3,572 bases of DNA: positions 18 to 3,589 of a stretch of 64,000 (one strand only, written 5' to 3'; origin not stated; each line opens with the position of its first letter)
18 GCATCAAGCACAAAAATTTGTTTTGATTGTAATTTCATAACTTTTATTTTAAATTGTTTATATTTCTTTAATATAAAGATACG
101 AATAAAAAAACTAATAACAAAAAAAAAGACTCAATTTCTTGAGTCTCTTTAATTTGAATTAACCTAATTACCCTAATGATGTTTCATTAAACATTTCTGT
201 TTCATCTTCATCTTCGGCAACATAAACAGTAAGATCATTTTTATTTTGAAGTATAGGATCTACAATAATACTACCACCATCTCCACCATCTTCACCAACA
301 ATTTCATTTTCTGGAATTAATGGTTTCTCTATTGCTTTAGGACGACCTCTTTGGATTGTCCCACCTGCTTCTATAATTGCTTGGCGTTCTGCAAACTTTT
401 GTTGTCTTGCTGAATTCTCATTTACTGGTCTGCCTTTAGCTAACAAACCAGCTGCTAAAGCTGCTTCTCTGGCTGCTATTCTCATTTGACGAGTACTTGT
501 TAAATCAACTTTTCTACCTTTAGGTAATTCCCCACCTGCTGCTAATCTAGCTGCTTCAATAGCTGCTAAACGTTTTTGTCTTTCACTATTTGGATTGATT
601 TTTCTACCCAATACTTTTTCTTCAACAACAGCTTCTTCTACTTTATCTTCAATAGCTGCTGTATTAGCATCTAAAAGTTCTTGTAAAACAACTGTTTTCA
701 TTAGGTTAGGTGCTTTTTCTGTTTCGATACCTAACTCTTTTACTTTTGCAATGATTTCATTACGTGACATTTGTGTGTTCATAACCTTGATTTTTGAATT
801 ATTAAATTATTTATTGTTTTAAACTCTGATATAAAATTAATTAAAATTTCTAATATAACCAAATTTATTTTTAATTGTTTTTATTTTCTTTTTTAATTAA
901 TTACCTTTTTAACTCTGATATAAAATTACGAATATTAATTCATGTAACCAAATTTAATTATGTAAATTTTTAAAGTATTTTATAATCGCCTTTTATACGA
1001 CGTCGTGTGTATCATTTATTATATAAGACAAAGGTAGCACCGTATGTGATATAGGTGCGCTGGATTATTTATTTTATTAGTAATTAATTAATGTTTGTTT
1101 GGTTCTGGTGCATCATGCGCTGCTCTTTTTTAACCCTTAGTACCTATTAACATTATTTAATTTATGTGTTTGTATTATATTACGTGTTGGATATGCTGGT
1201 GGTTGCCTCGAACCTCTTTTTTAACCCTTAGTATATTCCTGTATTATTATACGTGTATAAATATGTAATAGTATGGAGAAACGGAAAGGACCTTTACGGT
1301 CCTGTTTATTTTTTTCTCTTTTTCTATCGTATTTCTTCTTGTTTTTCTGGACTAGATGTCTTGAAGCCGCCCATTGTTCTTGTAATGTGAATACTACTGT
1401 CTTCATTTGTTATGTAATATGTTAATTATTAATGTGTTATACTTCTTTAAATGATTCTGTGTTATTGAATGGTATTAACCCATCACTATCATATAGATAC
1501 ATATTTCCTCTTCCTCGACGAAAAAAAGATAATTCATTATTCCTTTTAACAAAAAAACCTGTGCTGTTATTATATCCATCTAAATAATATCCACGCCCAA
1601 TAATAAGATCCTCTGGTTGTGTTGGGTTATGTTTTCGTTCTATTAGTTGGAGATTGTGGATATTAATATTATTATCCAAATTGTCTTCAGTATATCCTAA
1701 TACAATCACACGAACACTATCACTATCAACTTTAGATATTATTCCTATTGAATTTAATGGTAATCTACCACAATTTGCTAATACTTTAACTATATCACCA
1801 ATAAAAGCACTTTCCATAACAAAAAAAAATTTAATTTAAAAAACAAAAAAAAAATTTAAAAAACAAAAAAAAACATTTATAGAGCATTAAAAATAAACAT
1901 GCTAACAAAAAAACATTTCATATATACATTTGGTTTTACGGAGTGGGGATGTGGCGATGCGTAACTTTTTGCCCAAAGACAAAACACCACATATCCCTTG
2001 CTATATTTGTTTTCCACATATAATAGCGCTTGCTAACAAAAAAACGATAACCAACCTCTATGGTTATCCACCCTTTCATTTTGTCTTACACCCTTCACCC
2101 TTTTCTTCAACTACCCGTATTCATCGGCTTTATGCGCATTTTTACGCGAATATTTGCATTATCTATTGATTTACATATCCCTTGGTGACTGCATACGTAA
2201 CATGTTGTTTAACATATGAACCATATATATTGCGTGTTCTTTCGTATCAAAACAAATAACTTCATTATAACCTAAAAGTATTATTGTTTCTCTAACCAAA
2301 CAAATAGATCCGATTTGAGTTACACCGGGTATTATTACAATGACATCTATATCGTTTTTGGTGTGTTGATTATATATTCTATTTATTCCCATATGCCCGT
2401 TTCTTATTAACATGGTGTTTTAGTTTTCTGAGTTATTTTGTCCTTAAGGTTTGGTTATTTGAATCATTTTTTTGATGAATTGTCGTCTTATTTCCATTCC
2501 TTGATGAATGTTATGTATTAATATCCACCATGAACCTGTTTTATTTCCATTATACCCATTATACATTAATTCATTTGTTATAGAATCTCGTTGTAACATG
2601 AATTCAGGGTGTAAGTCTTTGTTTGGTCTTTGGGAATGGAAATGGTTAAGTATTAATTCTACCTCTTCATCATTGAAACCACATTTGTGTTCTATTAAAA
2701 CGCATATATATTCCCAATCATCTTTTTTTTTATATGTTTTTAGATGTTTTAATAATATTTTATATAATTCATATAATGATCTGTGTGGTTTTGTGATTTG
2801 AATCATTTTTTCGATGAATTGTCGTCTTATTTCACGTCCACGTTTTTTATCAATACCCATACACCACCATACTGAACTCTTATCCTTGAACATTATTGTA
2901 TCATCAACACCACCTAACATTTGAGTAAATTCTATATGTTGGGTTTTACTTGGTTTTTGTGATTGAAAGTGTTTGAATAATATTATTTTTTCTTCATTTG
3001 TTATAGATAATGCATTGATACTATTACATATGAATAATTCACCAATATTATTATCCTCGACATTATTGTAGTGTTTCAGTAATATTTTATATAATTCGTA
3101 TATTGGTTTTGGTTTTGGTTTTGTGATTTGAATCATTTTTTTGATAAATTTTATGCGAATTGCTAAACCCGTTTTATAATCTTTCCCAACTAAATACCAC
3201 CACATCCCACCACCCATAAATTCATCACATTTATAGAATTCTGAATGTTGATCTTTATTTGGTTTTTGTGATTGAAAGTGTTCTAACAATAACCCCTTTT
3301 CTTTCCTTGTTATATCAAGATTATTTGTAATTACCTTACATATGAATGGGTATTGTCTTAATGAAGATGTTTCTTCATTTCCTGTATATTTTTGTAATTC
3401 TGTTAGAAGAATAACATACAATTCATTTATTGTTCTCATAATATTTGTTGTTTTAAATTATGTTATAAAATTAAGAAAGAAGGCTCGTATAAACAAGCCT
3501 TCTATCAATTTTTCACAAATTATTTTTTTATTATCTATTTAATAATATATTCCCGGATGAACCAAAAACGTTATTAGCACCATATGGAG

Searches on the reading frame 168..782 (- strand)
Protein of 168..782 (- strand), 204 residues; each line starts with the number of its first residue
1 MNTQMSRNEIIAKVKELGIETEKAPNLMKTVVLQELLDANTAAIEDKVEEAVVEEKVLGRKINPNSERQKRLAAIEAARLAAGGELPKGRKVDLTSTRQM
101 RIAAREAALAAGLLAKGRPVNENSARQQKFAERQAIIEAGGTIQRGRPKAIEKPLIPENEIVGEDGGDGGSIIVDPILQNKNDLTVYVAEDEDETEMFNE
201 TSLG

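Call 37: find_encoding_contigs(protein=window:168-782:-, flank=10000, max_places=3)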
Protein window:168-782:- (204 aa): 5 contigs read that carry it; 3 places shown.
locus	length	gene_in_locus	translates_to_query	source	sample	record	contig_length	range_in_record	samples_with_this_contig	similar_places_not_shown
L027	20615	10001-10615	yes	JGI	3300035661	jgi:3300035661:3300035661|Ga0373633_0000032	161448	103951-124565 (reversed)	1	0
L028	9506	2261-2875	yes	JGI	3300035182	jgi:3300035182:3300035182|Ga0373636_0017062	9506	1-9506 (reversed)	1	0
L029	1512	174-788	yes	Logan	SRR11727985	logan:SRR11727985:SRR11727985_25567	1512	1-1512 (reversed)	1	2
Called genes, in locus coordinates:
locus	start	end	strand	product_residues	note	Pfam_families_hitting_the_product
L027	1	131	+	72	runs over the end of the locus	-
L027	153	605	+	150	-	-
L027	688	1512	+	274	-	-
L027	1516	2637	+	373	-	PF01068:DNA_ligase_A_M, PF14743:DNA_ligase_OB_2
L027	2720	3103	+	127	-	PF03013:Pyr_excise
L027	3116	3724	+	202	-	-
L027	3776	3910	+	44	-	-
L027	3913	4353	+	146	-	-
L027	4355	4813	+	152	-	PF09424:YqeY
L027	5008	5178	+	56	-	PF20475:DUF6717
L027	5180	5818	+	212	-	-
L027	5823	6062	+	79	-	-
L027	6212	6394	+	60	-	-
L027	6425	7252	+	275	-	PF01145:Band_7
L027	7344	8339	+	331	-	-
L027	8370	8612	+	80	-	-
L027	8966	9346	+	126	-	-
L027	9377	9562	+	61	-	-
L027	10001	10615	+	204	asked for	-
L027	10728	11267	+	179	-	-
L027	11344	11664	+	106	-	-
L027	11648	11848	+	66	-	-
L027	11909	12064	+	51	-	-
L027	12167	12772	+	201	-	-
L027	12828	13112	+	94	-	-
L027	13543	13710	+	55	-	-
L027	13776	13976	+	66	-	-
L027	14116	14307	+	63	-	-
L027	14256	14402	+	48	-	-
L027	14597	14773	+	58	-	-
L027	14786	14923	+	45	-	-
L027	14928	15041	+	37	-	-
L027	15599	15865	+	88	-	-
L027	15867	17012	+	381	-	-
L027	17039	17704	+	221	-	-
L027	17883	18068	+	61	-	-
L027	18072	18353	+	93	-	-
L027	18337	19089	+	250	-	PF04542:Sigma70_r2 (weak)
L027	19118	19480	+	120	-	-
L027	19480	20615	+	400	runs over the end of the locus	-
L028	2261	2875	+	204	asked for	-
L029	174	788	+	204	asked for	-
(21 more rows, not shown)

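Call 41: search_protein_families(library=pfam, proteins=[L027:18337-19089:+, L027:15867-17012:+, L027:17039-17704:+, L027:19118-19480:+], max_evalue=0.01)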
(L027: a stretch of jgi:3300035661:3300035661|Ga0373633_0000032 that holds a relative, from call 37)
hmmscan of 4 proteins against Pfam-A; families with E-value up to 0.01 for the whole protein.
L027:18337-19089:+ (250 aa): 1 family
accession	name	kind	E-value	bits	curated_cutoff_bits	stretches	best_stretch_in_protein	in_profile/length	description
PF04542.20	Sigma70_r2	-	2.4e-06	27.7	24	1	72-121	13-63/71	Sigma-70 region 2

L027:15867-17012:+ (381 aa): 0 families

L027:17039-17704:+ (221 aa): 1 family
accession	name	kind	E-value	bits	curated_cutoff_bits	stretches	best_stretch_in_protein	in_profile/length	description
PF07564.17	DUF1542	-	0.0044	17.4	24.3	0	121-157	7-43/77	Domain of Unknown Function (DUF1542)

L027:19118-19480:+ (120 aa): 0 families

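Call 56: search_solved_structures(query=L027:18337-19089:+, max_evalue=1, show_alignments=2)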
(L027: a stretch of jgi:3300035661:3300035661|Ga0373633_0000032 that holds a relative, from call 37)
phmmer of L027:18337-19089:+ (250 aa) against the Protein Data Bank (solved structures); distinct sequences matched with E-value up to 1: 28.
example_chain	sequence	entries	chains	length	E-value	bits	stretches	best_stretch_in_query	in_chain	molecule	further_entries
3pv8_A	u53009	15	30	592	0.026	17.8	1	97-243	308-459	DNA polymerase I | DNA polymerase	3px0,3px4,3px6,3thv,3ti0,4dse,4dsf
6ur9_A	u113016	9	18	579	0.026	17.8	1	97-243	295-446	DNA polymerase I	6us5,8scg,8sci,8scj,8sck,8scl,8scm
2hvh_A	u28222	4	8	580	0.026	17.8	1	97-243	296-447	DNA Polymerase I | DNA polymerase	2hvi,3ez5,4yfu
2hhw_A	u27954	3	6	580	0.026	17.8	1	97-243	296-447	DNA Polymerase I | DNA polymerase I, large fragment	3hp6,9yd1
8sco_A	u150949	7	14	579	0.071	16.4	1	97-243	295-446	DNA polymerase I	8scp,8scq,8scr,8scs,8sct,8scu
4dqi_A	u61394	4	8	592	0.072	16.4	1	97-243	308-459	DNA polymerase I | DNA polymerase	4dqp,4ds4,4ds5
9yd2_A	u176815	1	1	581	0.072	16.4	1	97-243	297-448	DNA polymerase I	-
3eyz_A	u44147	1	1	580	0.073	16.3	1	152-243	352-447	DNA polymerase I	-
3hpo_A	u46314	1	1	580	0.15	15.3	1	152-243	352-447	DNA polymerase I, large fragment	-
4dsj_A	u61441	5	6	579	0.2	14.9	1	152-243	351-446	DNA polymerase | DNA polymerase I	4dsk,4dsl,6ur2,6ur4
2bdp_A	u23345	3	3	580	0.2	14.9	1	152-243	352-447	PROTEIN (DNA POLYMERASE I)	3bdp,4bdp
2hhq_A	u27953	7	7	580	0.2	14.9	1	152-243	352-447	DNA polymerase I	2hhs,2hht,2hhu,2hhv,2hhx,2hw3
1l3s_A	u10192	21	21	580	0.2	14.9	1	152-243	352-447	DNA Polymerase I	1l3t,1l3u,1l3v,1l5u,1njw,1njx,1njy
4o0i_A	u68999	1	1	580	0.2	14.9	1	152-243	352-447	DNA polymerase I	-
1u45_A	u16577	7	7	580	0.2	14.9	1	152-243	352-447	DNA polymerase I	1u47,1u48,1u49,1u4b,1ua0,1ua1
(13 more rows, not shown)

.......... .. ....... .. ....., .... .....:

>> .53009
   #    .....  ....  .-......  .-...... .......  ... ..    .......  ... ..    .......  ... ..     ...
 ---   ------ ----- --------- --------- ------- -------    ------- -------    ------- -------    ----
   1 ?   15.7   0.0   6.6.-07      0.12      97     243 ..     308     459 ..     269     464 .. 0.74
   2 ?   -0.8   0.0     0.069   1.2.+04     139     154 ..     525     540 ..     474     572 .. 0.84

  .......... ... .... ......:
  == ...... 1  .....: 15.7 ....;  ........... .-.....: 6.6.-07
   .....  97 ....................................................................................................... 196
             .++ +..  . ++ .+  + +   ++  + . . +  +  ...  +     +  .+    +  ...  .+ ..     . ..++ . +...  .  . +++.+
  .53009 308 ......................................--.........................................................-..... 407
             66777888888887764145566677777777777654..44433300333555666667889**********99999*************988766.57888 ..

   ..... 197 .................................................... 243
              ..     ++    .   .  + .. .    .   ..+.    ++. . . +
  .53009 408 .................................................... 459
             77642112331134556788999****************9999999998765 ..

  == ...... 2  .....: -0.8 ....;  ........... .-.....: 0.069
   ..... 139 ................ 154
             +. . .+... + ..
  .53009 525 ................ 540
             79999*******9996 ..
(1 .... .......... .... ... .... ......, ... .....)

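Call 57: search_protein_families(library=phrogs, proteins=[L027:18337-19089:+, L027:15867-17012:+, L027:17039-17704:+, L027:19118-19480:+, L027:19480-20613:+], max_evalue=0.01)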
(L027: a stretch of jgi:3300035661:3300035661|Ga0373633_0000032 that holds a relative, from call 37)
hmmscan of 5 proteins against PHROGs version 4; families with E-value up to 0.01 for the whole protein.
L027:18337-19089:+ (250 aa): 1 family
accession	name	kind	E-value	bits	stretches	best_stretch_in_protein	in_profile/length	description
phrog_1740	-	transcription regulation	0.0074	15.8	1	64-138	65-138/567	RNA polymerase sigma factor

L027:15867-17012:+ (381 aa): 2 families
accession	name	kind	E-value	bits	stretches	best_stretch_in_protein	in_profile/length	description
phrog_17056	-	unknown function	4.8e-09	37.1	1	132-227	114-208/420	-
phrog_28193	-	unknown function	1.3e-07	31.9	1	144-226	110-192/681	-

L027:17039-17704:+ (221 aa): 0 families

L027:19118-19480:+ (120 aa): 0 families

L027:19480-20613:+ (378 aa): 0 families

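Call 58: find_related_loci(query=L027:18337-19089:+, collection=viral_contigs, flank=10000)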
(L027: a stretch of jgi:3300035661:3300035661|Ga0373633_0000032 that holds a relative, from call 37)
Query L027:18337-19089:+ (250 aa) in viral_contigs; peptide patterns used: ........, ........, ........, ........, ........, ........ (x = any residue, [..] = any of these).
599 stretches matched a pattern (row limit reached: there are more); 597 encode a relative of the query (tblastn E <= 1e-3); the best 80 are kept; 80 distinct loci.
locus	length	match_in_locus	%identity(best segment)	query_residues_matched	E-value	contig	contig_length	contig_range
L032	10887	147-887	81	3-249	3e-129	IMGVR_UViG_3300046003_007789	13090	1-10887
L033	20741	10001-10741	81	3-249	3e-129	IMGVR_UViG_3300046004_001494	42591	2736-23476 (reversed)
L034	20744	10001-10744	78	3-250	5e-127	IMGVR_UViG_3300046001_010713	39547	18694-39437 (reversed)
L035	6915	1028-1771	80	3-250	3e-124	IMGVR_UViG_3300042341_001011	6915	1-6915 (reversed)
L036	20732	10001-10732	75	7-250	6e-119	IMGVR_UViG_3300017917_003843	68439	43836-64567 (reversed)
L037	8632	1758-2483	60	8-250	3e-92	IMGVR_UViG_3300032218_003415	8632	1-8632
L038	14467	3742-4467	59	8-250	3e-92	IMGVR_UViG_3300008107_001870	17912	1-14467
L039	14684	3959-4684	59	8-250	7e-92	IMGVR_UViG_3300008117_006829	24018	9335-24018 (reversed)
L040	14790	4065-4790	60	8-250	6e-92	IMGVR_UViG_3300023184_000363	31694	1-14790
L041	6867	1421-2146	59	8-250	2e-91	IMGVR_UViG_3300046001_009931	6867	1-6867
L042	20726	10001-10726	59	8-250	5e-91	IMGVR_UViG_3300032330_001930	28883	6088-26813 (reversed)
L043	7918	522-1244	59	9-250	7e-91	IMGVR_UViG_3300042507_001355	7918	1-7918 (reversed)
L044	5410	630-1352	58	9-250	8e-91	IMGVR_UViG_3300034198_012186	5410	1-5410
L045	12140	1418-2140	59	9-250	1e-90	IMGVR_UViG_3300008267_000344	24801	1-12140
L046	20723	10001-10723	58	9-250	1e-90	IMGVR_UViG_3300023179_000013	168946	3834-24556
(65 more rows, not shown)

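Call 68: find_related_loci(query=A1, collection=genome_contigs, flank=10000)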
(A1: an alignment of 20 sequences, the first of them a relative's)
Query A1 (250 aa) in genome_contigs; peptide patterns used: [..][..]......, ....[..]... (x = any residue, [..] = any of these).
146 stretches matched a pattern; 13 encode a relative of the query (tblastn E <= 1e-3); 13 distinct loci.
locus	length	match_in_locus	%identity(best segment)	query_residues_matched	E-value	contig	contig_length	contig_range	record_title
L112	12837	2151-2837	51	19-248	4e-68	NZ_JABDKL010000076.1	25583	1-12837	MAG: Winogradskyella sp. isolate SS_bin_48 k127_1680816, whole genome shotgun sequence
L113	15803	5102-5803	46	15-249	3e-62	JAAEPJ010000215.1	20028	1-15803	MAG: bacterium isolate Cli_8 CliG_CONTIG1384237, whole genome shotgun sequence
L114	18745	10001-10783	43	18-247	8e-59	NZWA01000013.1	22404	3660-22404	MAG: Flavobacteriales bacterium isolate NAT55 MHASMcontig_227006, whole genome shotgun sequence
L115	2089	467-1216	45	15-239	1e-56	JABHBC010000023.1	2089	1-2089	MAG: Flavobacteriaceae bacterium isolate SI036_bin70 k141_112192, whole genome shotgun sequence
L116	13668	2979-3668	41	16-248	2e-50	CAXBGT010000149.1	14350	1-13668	MAG TPA_asm: uncultured Saprospirales bacterium isolate ERR2762165_binner13_Refined_22 genome assembly, contig: ERZ34222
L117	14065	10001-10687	39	17-250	1e-48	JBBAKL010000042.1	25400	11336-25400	MAG: Bacteroidia bacterium isolate EUL_036 ctg42-EUL_036, whole genome shotgun sequence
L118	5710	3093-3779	42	16-248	1e-46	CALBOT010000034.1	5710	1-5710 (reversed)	MAG TPA_asm: uncultured Candidatus Nitrosopelagicus sp. isolate ERR599160_bin.173_CONCOCT_v1.1_MAG genome assembly, cont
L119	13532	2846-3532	38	17-248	5e-43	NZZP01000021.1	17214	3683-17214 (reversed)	MAG: Gammaproteobacteria bacterium isolate NAT245 MHASMcontig_1195594, whole genome shotgun sequence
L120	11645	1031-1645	40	26-233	2e-40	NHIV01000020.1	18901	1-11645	MAG: bacterium TMED198 isolate TMED198 MHASMcontig_937659, whole genome shotgun sequence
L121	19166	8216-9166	43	20-248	1e-29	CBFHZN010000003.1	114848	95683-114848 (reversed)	MAG: Microbacteriaceae bacterium isolate Co_bin_561_strict genome assembly, contig: Co_bin_561_strict_c3, whole genome s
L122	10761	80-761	37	24-248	1e-34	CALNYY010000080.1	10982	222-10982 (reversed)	MAG: uncultured Saprospiraceae bacterium isolate LOGT_bin.0157 genome assembly, contig: contig_29890, whole genome shotg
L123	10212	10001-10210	60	28-97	9e-25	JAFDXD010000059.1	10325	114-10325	MAG: Bacteroidetes bacterium isolate SZAS-14 CK_MAG-58__59__length-10325, whole genome shotgun sequence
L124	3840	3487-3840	36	22-140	1e-19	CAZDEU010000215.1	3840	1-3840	MAG TPA_asm: uncultured Bacteroidales bacterium isolate SRP263991_co4_156 genome assembly, contig: NODE_40571_length_384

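Call 71: search_solved_structures(query=A1, max_evalue=10, show_alignments=3)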
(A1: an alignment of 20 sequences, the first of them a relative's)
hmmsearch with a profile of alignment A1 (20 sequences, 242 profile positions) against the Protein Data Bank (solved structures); distinct sequences matched with E-value up to 10: 1.
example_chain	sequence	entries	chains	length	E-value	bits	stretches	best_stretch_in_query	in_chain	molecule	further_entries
3uhf_A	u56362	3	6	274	0.3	13.9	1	165-205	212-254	Glutamate racemase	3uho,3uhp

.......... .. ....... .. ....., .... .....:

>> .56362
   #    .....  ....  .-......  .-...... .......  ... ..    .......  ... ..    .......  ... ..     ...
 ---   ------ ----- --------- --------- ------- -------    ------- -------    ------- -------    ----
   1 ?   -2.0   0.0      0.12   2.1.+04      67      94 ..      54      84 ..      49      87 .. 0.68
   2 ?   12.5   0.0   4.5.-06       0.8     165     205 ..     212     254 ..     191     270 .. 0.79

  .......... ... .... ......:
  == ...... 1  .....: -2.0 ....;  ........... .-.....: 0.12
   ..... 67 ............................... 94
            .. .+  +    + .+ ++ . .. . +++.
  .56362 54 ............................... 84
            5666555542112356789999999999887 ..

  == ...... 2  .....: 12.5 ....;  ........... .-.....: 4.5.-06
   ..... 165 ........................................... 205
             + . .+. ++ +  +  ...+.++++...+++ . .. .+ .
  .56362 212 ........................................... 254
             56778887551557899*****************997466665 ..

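Call 80: search_dna_similar(query=L027:18337-19086:+, collection=phages, mode=protein, max_rows=30, max_evalue=0.001)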
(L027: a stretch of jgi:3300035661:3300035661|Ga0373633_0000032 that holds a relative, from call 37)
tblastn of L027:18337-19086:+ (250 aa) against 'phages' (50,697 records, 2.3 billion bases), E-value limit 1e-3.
Records with a match: 6; places in all: 6; records where one place covers at least 80% of the query: 6.
Best place of each record, by identity: <60% 6.
By first word of the organism name: Flavobacterium 4; Microcystis 1; uncultured 1.
By host as written in the record: Flavobacterium sp. LMO8 4; Microcystis elabens 1; - 1.
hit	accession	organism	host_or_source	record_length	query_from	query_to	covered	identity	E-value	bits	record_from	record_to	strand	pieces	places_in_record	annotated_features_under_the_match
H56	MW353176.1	Flavobacterium phage vB_FspM_immuto_3-5A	Flavobacterium sp. LMO8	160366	21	247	91%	42.1%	3e-49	178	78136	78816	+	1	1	hypothetical protein (x2)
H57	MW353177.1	Flavobacterium phage vB_FspM_immuto_13-6C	Flavobacterium sp. LMO8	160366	21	247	91%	42.1%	3e-49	178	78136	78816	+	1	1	hypothetical protein (x2)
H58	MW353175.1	Flavobacterium phage vB_FspM_immuto_2-6A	Flavobacterium sp. LMO8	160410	21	247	91%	42.1%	3e-49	178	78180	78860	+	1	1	hypothetical protein (x2)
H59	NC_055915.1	Flavobacterium phage vB_FspM_immuto_2-6A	Flavobacterium sp. LMO8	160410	21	247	91%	42.1%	3e-49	178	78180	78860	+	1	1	hypothetical protein (x2)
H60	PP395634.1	Microcystis phage Mel-JY01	Microcystis elabens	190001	15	242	91%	35.7%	2e-34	135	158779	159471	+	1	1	hypothetical protein (x2)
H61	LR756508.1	uncultured phage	metagenomic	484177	12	243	93%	34.5%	1e-30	125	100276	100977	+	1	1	record has no annotation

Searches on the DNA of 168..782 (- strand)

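Call 86: search_rna_families(source=L027, start=14900, end=15600, threshold=evalue, max_evalue=1)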
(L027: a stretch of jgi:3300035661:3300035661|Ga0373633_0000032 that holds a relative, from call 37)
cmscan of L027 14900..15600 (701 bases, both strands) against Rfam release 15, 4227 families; matches with E-value up to 1: 0.
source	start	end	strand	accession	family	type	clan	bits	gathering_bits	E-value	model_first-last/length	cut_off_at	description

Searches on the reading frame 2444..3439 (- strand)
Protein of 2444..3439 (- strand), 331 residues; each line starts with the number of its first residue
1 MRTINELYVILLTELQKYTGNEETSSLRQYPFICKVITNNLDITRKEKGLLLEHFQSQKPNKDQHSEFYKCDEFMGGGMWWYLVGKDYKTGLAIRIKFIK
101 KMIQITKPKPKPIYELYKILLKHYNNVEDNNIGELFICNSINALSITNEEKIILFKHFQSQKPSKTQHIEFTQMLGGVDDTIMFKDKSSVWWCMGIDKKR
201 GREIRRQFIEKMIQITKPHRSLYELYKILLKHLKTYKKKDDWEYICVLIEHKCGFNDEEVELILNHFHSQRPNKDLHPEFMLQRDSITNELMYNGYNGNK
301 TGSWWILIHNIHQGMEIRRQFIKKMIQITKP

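Call 11: search_protein_families(library=phrogs, proteins=[window:2444-3439:-])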
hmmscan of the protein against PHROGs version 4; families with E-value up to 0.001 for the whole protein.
window:2444-3439:- (331 aa): 0 families

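Call 41: search_protein_families(library=pfam, proteins=[window:2444-3439:-], max_evalue=0.01)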
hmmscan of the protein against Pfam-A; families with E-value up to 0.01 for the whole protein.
window:2444-3439:- (331 aa): 2 families
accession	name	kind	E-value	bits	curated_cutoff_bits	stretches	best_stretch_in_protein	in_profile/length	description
PF23075.1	zf-C2H2_ZNF462_11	-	0.00021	21.5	27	0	253-283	10-40/45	Zinc finger protein 462, C2H2 zinc finger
PF07189.16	SF3b10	-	0.00028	21.4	27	0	91-110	59-78/78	Splicing factor 3B subunit 10 (SF3b10)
